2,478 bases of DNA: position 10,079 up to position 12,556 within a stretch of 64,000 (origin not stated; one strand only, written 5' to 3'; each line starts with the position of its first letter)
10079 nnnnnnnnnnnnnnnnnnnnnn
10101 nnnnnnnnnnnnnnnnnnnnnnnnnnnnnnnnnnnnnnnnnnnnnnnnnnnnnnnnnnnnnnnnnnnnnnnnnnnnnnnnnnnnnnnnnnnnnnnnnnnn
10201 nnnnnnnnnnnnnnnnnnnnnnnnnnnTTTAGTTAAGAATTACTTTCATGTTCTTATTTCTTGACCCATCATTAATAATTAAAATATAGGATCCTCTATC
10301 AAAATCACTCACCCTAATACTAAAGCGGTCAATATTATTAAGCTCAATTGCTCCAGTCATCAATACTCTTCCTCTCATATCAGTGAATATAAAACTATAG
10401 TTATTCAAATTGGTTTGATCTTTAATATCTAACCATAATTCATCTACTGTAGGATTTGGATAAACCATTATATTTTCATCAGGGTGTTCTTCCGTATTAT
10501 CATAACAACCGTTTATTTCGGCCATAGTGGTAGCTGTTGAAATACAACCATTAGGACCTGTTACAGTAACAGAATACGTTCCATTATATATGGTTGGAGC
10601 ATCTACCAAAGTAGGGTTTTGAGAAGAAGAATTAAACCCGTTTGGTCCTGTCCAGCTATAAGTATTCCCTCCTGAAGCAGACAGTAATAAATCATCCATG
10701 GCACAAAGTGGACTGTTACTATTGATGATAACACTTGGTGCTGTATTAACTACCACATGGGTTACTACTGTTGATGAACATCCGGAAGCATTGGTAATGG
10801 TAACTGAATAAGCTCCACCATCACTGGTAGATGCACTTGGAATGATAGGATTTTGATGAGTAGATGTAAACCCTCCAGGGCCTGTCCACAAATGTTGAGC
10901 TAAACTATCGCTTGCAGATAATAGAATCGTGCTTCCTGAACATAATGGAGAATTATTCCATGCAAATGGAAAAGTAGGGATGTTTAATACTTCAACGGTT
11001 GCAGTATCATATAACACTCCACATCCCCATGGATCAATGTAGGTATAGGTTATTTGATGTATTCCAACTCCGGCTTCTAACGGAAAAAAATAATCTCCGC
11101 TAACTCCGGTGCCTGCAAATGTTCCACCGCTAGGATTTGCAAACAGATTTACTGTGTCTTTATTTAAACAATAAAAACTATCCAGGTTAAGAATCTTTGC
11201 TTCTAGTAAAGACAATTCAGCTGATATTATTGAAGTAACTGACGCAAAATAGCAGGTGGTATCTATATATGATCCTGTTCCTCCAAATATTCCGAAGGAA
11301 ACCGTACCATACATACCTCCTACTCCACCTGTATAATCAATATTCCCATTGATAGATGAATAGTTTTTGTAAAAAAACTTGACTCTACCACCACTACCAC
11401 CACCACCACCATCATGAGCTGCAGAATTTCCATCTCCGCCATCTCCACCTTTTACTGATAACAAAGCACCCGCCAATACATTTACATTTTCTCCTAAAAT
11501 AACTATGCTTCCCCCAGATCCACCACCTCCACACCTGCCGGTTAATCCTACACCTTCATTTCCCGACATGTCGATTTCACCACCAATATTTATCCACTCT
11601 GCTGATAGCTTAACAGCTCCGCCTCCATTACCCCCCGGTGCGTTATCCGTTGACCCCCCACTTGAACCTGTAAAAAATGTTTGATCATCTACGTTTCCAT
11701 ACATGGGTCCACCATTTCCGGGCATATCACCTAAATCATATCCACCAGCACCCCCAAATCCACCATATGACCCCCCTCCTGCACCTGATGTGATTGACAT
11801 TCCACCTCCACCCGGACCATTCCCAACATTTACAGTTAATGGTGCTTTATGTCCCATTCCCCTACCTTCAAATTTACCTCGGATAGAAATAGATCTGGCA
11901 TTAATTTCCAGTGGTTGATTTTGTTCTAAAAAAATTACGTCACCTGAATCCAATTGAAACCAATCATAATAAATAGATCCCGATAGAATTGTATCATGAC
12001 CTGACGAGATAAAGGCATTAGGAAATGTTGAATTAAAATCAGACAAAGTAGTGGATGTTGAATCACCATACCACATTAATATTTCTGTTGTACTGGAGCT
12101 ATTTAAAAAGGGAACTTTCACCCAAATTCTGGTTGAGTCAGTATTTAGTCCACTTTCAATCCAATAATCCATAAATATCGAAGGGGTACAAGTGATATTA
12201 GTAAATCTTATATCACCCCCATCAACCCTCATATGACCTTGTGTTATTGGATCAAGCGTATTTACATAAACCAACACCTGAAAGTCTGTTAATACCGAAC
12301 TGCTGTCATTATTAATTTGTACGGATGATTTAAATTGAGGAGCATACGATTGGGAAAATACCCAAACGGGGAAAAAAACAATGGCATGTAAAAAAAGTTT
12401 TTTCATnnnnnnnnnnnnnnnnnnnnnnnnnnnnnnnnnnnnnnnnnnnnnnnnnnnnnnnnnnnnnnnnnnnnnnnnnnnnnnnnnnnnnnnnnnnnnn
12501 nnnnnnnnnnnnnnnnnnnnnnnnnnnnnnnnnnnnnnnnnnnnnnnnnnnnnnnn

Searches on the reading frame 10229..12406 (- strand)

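Call 66: search_protein_families(library=pfam, proteins=[window:10229-12406:-], max_evalue=0.00001)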
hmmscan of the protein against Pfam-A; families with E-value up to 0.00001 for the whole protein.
window:10229-12406:- (725 aa): 3 families
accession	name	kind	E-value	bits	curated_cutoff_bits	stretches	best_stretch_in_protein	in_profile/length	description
PF10102.14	DUF2341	-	1.8e-13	51.2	23.4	1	62-129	1-66/84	Domain of unknown function (DUF2341)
PF18962.6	Por_Secre_tail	-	8.1e-09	36.1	27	1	648-723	1-74/75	Secretion system C-terminal sorting domain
PF13895.12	Ig_2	-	2.6e-06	28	27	0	489-548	21-75/79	Immunoglobulin domain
